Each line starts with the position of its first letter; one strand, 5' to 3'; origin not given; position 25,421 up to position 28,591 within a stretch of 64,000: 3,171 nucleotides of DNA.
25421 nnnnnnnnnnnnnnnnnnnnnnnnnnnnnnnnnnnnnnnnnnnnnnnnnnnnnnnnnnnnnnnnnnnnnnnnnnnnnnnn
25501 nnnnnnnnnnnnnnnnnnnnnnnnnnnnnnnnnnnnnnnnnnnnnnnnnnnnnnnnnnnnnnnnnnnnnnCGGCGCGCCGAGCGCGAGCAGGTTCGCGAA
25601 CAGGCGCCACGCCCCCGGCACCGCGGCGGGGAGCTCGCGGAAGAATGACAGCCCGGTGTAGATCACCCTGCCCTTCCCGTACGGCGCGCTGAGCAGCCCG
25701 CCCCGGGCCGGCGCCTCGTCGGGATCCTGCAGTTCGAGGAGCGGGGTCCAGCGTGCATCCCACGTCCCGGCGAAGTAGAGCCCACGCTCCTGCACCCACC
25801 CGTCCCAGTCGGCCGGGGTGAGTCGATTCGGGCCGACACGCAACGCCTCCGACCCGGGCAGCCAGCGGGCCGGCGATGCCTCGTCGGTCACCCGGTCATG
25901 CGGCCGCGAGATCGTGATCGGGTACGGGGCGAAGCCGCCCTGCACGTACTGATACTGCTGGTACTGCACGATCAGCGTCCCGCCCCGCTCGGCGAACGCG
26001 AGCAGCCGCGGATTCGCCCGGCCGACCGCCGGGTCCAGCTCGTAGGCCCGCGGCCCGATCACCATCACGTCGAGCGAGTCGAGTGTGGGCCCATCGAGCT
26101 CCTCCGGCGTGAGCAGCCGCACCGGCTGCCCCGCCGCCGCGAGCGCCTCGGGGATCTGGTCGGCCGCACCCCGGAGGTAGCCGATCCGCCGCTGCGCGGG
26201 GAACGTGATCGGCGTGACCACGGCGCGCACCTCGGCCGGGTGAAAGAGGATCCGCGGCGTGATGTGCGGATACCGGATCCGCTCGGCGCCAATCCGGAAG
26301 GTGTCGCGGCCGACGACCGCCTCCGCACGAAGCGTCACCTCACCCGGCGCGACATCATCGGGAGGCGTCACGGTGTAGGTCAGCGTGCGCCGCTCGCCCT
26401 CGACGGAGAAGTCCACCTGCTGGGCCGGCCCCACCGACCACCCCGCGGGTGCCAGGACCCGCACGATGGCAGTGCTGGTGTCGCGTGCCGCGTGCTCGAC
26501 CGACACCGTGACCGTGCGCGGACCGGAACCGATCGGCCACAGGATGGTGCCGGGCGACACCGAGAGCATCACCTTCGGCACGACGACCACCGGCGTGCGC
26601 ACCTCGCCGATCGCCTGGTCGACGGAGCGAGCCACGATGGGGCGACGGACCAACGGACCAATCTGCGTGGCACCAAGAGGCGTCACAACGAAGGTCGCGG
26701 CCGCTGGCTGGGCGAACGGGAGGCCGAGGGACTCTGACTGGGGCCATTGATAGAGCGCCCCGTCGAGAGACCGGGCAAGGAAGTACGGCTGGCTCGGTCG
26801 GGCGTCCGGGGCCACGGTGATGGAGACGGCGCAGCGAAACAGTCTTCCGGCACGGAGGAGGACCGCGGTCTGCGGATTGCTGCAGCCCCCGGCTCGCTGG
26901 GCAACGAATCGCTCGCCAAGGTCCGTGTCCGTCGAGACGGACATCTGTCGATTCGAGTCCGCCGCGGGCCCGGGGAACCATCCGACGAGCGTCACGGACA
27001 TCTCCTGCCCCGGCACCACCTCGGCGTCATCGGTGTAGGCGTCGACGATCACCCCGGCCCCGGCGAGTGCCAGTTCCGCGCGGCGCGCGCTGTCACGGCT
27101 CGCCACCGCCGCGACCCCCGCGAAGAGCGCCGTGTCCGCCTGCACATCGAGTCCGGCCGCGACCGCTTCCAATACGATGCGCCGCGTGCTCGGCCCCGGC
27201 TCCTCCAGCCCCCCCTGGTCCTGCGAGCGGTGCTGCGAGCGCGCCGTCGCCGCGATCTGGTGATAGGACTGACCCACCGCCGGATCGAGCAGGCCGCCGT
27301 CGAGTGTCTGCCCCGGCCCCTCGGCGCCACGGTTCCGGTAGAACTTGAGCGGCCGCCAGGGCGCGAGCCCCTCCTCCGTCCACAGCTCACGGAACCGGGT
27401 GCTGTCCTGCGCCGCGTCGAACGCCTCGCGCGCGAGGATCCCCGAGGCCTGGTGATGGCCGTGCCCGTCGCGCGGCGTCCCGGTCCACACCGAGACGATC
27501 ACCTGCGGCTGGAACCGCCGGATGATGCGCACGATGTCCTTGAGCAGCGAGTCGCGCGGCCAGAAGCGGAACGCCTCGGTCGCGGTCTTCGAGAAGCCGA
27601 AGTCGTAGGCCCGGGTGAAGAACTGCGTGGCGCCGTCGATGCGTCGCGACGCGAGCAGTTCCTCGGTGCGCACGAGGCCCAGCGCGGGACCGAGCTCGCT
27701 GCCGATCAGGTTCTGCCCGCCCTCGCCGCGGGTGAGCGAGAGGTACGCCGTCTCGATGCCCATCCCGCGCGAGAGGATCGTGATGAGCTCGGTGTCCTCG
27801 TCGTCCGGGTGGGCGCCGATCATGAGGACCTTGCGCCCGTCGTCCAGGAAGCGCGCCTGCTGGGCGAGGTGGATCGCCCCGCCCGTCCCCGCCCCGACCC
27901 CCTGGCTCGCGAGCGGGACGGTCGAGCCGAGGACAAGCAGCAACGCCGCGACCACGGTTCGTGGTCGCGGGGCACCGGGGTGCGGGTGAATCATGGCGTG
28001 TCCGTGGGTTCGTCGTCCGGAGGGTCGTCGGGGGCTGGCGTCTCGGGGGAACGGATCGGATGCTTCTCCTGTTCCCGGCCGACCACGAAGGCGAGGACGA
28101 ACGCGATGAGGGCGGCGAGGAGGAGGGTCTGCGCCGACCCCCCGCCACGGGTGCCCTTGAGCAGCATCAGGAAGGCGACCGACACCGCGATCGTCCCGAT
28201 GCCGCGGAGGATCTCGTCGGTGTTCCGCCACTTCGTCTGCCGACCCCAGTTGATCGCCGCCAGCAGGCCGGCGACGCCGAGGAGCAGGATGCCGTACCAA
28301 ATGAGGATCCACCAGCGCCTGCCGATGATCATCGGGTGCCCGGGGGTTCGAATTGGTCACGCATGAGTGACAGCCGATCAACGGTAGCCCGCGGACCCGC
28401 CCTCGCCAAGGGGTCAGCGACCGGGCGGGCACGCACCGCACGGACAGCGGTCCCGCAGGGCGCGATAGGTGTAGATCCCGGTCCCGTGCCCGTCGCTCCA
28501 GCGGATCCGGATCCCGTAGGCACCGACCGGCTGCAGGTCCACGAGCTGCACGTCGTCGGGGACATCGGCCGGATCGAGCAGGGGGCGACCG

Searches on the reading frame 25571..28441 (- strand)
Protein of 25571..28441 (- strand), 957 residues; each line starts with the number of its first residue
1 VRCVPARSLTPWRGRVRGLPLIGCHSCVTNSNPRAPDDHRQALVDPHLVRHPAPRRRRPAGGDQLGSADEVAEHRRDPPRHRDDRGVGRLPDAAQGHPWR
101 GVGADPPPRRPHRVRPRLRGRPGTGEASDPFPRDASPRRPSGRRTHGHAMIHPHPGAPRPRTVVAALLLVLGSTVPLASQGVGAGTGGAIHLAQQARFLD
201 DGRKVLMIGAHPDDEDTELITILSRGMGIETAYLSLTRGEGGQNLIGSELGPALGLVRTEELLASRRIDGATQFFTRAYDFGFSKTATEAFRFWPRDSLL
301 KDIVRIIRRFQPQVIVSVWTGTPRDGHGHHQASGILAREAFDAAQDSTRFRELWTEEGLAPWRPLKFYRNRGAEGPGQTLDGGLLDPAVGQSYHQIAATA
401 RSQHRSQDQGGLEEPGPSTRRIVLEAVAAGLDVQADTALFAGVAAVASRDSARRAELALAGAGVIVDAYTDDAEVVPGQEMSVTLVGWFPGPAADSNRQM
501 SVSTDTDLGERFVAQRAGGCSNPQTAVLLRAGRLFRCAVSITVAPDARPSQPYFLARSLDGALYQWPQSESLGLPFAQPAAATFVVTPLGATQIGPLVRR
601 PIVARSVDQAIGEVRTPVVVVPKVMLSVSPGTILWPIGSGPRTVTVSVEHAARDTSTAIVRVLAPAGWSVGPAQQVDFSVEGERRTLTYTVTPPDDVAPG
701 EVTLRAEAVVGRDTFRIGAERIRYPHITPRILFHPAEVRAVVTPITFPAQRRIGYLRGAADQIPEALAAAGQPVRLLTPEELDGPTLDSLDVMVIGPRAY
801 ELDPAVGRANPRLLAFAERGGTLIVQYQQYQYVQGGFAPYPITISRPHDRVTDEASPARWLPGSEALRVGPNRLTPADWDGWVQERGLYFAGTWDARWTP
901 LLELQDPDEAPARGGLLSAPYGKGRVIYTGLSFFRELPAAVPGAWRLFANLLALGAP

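Call 89: search_protein_families(library=pfam, proteins=[window:25571-28441:-], max_evalue=0.00001)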
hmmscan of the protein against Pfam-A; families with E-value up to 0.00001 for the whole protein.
window:25571-28441:- (957 aa): 1 family
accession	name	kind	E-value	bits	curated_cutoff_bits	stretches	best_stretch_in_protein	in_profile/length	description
PF02585.22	PIG-L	-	8.6e-15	55.8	28.2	1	206-340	1-128/129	GlcNAc-PI de-N-acetylase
